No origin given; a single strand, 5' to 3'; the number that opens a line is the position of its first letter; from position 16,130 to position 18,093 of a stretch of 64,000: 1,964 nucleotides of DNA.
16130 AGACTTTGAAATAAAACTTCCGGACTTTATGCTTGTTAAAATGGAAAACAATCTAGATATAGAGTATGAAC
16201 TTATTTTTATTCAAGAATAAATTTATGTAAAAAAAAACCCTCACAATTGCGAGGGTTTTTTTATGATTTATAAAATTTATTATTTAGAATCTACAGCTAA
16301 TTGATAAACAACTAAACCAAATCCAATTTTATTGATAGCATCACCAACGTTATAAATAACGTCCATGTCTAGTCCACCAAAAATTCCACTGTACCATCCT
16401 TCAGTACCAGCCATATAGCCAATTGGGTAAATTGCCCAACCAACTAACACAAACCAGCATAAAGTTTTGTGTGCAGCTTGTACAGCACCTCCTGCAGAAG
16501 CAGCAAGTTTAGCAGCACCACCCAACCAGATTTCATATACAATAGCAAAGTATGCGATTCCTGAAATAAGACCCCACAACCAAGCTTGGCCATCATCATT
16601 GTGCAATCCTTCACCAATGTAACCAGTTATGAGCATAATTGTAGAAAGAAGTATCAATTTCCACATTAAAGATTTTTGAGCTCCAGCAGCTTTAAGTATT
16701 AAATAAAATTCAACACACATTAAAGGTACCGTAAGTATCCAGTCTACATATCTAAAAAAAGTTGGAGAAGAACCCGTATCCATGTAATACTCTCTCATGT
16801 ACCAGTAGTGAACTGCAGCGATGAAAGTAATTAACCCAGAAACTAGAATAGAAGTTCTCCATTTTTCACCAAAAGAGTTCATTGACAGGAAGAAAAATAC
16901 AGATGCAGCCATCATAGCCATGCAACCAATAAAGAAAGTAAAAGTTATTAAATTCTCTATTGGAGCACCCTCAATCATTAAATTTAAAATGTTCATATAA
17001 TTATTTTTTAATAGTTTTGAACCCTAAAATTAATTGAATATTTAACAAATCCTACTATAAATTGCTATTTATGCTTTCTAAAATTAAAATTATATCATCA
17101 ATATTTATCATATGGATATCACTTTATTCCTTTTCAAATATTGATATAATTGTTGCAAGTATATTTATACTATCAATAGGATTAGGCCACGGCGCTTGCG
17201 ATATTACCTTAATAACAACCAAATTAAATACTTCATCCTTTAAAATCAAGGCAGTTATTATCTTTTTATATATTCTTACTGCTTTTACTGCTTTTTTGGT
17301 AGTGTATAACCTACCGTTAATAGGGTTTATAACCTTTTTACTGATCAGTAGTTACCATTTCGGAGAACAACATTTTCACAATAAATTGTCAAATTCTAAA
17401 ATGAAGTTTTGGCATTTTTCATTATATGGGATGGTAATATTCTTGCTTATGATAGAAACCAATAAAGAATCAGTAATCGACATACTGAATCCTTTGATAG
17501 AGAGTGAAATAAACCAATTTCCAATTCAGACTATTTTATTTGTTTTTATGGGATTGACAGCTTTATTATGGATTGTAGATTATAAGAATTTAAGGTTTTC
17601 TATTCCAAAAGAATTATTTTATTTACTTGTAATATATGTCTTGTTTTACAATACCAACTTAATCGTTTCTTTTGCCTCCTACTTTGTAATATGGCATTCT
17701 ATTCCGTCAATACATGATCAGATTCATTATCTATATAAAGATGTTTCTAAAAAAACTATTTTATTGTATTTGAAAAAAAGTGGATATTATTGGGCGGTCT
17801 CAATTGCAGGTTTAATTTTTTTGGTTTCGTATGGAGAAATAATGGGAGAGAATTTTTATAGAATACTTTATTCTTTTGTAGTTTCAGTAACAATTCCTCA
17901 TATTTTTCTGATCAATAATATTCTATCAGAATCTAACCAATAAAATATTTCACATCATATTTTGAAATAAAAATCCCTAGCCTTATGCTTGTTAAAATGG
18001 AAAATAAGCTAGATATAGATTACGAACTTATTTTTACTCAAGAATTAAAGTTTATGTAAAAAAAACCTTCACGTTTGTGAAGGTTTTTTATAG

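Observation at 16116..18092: Proteorhodopsin-blh pair is a 1.7-kb cassette bracketed by two diverged direct copies of the yceI 3' end plus terminator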

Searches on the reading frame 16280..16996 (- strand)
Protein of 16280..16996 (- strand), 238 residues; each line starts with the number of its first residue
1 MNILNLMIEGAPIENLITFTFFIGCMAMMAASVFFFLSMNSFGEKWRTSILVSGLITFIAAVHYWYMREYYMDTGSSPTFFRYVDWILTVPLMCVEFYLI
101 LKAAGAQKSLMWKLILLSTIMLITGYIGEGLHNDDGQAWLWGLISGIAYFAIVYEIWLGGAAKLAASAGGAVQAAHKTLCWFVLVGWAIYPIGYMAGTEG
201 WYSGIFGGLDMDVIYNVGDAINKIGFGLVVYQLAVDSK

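Call 9: search_protein_families(library=pfam, proteins=[window:16280-16996:-], max_evalue=0.01)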
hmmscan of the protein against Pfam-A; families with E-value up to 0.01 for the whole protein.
window:16280-16996:- (238 aa): 1 family
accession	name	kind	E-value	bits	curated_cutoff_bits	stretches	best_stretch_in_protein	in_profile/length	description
PF01036.24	Bac_rhodopsin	-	1.2e-41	143.1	24.6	1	16-235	2-222/224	Bacteriorhodopsin-like protein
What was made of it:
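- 16280..16996 (-): Proteorhodopsin gene (238 aa). Pfam Bac_rhodopsin, E 1e-41 (call 9).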

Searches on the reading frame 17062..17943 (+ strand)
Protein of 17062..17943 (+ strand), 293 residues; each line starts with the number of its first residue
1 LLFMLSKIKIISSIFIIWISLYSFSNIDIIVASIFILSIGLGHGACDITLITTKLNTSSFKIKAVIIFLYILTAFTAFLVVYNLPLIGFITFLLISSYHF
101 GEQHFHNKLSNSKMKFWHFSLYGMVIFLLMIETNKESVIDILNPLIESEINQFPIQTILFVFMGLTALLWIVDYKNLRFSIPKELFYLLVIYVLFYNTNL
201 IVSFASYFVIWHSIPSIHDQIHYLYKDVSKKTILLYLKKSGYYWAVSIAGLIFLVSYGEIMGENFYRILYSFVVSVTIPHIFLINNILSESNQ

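Call 9: search_protein_families(library=pfam, proteins=[window:17062-17943:+], max_evalue=0.01)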
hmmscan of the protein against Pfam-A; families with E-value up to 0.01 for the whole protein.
window:17062-17943:+ (293 aa): 1 family
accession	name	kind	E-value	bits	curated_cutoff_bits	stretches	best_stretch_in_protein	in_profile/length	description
PF15461.11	BCD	-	1.4e-32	113.8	28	1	36-285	3-264/267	Beta-carotene 15,15'-dioxygenase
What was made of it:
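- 17062..17943 (+): blh gene, beta-carotene 15,15'-dioxygenase. Pfam BCD, E 1e-32 (call 9).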
